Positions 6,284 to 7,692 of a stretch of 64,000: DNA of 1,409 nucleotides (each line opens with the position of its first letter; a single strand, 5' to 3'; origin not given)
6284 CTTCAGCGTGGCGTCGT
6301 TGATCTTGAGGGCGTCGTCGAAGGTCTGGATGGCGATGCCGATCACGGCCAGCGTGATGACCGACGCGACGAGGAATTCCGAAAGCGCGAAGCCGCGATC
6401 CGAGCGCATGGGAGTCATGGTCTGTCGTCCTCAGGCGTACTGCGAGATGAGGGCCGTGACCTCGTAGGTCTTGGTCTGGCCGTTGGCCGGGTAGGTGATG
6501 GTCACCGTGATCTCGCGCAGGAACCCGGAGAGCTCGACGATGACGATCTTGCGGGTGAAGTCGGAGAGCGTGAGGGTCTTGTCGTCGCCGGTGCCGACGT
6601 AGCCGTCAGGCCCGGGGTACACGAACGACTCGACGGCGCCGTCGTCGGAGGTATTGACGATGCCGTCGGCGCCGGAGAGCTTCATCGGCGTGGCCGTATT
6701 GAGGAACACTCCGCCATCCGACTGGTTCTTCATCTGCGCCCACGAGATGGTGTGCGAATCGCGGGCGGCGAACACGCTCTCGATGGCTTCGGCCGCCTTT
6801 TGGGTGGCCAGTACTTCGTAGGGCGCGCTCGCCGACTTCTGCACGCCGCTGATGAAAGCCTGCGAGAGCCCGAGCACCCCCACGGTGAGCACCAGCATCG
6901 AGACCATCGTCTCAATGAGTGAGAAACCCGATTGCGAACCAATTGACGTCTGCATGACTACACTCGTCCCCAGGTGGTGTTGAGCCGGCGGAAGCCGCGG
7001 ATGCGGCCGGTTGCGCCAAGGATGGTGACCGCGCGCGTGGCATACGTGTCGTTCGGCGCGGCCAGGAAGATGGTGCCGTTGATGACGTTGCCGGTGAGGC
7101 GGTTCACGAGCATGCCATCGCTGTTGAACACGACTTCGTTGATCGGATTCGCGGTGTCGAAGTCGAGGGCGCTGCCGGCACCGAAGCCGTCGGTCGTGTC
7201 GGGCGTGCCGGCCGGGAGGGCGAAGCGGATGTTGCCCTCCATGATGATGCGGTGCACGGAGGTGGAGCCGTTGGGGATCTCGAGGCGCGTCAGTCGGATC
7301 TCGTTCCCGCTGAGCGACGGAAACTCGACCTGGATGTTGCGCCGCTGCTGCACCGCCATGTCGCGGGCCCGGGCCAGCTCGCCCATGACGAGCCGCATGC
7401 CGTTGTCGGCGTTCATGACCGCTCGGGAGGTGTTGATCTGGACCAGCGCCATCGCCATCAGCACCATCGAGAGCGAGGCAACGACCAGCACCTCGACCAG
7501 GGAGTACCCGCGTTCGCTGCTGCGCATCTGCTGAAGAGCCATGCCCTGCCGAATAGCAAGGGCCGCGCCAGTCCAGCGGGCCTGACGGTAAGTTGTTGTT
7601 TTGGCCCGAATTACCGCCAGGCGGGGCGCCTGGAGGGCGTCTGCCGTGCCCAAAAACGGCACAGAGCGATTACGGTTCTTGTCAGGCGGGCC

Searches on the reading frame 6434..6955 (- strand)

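Call 82: search_protein_families(library=ncbifam, proteins=[window:6434-6955:-], max_evalue=0.01)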
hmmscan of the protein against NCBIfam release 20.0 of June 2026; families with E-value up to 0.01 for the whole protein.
window:6434-6955:- (174 aa): 4 families
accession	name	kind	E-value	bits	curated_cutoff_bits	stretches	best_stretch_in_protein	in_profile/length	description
TIGR02523.1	type_IV_pilV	equivalog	2.4e-12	47.5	52.2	1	8-88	1-81/139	type IV pilus modification protein PilV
TIGR02532.1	IV_pilin_GFxxxE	domain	0.00031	20.5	16.3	1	8-29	1-22/24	prepilin-type N-terminal cleavage/methylation domain-containing protein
NF007660.0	PRK10332.1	equivalog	0.0014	19.1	86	1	1-31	1-31/107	prepilin-type N-terminal cleavage/methylation domain-containing protein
NF041013.1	T4P_ComGE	equivalog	0.0075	16.4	49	0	9-60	4-55/83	competence type IV pilus minor pilin ComGE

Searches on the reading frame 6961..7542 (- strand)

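Call 82: search_protein_families(library=ncbifam, proteins=[window:6961-7542:-], max_evalue=0.01)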
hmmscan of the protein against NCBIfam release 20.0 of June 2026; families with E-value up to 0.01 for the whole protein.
window:6961-7542:- (194 aa): 4 families
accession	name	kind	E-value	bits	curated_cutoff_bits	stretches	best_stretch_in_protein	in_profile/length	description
TIGR02596.1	TIGR02596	subfamily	9.1e-05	22.6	70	1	14-74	2-62/196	Verru_Chthon cassette protein D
TIGR01708.2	typeII_sec_gspH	equivalog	0.00017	21.6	80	1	10-71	1-62/169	type II secretion system minor pseudopilin GspH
NF040982.1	ComGD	equivalog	0.0022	18.4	70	1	10-77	1-68/139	competence type IV pilus minor pilin ComGD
NF041013.1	T4P_ComGE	equivalog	0.0066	16.5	49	0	11-43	4-36/83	competence type IV pilus minor pilin ComGE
